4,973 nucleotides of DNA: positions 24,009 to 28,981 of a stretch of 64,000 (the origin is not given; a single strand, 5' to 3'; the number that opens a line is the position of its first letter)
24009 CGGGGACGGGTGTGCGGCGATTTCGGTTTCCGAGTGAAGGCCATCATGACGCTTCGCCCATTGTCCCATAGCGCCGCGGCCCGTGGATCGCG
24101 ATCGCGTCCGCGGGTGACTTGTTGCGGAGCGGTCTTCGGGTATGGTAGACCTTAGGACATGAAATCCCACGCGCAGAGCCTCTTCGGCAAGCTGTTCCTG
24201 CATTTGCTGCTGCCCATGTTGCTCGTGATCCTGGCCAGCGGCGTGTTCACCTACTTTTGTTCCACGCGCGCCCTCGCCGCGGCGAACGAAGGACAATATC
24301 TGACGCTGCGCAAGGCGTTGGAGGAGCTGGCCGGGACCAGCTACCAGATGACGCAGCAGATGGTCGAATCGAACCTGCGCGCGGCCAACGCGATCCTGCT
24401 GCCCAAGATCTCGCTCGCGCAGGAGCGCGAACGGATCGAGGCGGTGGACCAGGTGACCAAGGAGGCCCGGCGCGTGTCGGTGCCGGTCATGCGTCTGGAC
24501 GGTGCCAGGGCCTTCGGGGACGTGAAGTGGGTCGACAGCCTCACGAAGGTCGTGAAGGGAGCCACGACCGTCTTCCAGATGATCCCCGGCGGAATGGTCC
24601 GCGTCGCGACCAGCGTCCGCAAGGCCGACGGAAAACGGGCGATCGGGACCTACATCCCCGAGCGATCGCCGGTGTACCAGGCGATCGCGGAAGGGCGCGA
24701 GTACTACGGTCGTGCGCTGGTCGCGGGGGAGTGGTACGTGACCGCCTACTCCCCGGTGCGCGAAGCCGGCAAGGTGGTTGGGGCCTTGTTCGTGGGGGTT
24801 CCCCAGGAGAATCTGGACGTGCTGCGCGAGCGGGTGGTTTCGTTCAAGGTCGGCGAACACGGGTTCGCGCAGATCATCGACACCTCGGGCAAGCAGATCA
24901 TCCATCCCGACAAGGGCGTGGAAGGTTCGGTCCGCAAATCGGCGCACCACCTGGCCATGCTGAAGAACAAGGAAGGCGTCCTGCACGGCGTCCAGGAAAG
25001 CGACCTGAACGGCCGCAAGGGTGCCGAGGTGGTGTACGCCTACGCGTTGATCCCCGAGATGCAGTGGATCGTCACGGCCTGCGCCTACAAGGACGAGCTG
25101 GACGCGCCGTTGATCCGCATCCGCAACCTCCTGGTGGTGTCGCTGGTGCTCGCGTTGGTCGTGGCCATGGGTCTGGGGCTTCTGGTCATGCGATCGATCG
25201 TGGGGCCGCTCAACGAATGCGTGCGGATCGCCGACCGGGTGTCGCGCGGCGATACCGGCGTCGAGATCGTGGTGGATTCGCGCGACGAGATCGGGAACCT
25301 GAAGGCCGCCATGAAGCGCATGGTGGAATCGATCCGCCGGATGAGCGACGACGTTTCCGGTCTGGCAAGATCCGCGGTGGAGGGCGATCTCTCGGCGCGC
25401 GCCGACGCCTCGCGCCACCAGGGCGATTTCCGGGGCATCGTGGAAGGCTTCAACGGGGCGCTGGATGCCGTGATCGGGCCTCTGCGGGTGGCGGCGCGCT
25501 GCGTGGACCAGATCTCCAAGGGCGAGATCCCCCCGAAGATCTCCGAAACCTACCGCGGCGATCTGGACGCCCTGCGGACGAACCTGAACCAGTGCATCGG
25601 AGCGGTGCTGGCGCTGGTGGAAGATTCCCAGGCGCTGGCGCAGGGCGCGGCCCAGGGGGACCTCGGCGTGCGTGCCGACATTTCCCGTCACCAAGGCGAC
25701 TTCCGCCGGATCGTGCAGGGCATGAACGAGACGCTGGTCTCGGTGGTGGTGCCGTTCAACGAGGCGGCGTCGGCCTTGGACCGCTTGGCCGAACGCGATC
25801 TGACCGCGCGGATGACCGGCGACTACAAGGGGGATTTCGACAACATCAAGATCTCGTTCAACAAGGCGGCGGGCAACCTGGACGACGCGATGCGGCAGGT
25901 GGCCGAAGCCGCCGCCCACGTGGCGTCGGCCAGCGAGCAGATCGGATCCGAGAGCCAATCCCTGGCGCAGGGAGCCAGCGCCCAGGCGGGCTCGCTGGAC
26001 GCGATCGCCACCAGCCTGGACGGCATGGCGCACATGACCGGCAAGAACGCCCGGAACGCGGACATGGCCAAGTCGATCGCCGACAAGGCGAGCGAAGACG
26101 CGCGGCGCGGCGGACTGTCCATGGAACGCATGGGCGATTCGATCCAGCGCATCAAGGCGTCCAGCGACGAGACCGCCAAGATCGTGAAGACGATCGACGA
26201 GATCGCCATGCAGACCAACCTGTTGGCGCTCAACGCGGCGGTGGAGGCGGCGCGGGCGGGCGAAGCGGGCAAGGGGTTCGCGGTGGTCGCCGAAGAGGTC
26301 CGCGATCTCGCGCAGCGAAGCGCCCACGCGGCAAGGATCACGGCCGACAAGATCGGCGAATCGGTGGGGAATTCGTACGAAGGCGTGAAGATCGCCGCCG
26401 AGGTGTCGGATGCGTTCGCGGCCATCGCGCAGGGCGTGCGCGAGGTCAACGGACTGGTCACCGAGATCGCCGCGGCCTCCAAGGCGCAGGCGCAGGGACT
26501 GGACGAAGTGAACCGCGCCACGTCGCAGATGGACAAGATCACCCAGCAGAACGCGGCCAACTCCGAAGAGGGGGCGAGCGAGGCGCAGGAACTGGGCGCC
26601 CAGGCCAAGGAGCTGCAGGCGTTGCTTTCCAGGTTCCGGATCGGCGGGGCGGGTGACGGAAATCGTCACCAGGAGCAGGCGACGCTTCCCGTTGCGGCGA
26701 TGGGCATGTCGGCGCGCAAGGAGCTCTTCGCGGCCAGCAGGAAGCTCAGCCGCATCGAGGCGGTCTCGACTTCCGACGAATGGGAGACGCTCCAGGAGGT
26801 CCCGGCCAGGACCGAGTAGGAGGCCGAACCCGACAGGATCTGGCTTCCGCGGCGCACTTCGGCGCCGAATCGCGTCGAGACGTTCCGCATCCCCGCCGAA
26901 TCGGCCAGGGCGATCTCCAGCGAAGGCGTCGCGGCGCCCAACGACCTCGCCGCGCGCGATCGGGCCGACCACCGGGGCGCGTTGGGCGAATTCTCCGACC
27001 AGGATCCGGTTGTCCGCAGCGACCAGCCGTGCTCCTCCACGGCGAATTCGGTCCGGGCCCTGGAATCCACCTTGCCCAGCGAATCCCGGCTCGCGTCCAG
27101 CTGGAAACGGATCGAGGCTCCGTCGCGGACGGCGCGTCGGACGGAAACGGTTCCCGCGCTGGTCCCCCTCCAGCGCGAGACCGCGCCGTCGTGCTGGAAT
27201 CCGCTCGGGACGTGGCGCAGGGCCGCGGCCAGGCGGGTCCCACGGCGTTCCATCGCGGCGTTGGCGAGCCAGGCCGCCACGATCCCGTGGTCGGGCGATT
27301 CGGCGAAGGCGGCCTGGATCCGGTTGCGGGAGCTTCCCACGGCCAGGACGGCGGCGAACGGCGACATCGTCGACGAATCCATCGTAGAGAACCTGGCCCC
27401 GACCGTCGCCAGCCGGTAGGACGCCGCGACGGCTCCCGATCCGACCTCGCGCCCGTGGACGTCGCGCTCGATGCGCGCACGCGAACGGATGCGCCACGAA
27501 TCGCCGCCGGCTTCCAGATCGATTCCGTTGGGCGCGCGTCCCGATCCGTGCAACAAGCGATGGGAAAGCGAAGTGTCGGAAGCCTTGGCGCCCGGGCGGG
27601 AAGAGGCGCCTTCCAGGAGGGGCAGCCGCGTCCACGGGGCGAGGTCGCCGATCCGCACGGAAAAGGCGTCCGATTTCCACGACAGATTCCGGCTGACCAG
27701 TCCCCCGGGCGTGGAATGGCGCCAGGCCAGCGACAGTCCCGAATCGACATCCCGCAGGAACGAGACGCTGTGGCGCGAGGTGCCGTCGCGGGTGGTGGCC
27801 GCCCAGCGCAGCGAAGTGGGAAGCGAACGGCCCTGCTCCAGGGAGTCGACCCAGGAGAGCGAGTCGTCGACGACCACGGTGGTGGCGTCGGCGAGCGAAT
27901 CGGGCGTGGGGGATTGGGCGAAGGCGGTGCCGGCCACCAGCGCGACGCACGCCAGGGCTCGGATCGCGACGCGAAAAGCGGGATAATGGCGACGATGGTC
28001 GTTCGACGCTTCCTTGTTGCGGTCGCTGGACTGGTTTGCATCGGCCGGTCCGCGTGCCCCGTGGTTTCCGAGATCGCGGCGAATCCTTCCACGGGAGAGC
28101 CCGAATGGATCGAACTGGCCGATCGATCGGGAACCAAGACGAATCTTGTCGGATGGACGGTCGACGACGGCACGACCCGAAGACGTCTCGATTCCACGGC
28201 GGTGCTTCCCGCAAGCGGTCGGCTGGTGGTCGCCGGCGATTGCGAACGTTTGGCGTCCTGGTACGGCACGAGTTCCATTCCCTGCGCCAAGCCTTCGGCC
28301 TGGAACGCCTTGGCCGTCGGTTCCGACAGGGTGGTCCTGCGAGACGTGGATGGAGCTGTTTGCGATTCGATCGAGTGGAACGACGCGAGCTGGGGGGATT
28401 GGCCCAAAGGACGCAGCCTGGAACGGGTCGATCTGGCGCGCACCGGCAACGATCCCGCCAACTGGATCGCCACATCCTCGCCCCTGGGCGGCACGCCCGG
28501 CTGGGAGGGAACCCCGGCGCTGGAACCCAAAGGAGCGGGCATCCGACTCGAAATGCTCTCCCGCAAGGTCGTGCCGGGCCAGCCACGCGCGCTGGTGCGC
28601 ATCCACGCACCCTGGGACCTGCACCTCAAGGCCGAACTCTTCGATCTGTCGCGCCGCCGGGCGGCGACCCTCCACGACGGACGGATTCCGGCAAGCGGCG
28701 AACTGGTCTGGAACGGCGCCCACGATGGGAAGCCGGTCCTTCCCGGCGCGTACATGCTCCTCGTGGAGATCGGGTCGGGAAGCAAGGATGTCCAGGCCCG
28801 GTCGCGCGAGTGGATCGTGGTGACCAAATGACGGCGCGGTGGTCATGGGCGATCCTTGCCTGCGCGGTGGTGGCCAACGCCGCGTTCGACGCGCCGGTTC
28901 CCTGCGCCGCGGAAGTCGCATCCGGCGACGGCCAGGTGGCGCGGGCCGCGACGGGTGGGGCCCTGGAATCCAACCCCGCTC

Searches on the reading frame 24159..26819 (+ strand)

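Call 58: search_protein_families(library=pfam, proteins=[window:24159-26819:+], max_evalue=0.001)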
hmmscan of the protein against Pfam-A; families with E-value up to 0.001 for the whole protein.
window:24159-26819:+ (886 aa): 7 families
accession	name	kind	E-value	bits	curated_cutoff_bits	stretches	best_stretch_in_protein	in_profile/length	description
PF17201.10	Cache_3-Cache_2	-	4.7e-60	203.8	27.7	1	52-323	21-298/299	Cache 3/Cache 2 fusion domain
PF18947.5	HAMP_2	-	1e-51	173.1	24.3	2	419-483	1-65/67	HAMP domain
PF00015.26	MCPsignal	-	1.1e-41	143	34.6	1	640-795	3-172/172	Methyl-accepting chemotaxis protein (MCP) signalling domain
PF17202.10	sCache_3_3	-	3.4e-29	101.8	28.8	1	121-221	6-102/107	Single cache domain 3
PF00672.30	HAMP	-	3.7e-14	53.2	25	1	342-393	1-52/53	HAMP domain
PF17203.10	sCache_3_2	-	9.6e-07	29.4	28.4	1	133-219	51-131/140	Single cache domain 3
PF02743.24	dCache_1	-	1.8e-06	28.1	45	1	163-305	91-237/240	Cache domain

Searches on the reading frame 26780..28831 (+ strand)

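Call 58: search_protein_families(library=pfam, proteins=[window:26780-28831:+], max_evalue=0.001)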
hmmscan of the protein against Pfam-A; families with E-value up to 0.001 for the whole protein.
window:26780-28831:+ (683 aa): 1 family
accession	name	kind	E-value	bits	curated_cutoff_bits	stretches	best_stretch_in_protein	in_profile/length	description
PF00932.25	LTD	-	1.3e-09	38.8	34.3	1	428-534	9-108/109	Lamin Tail Domain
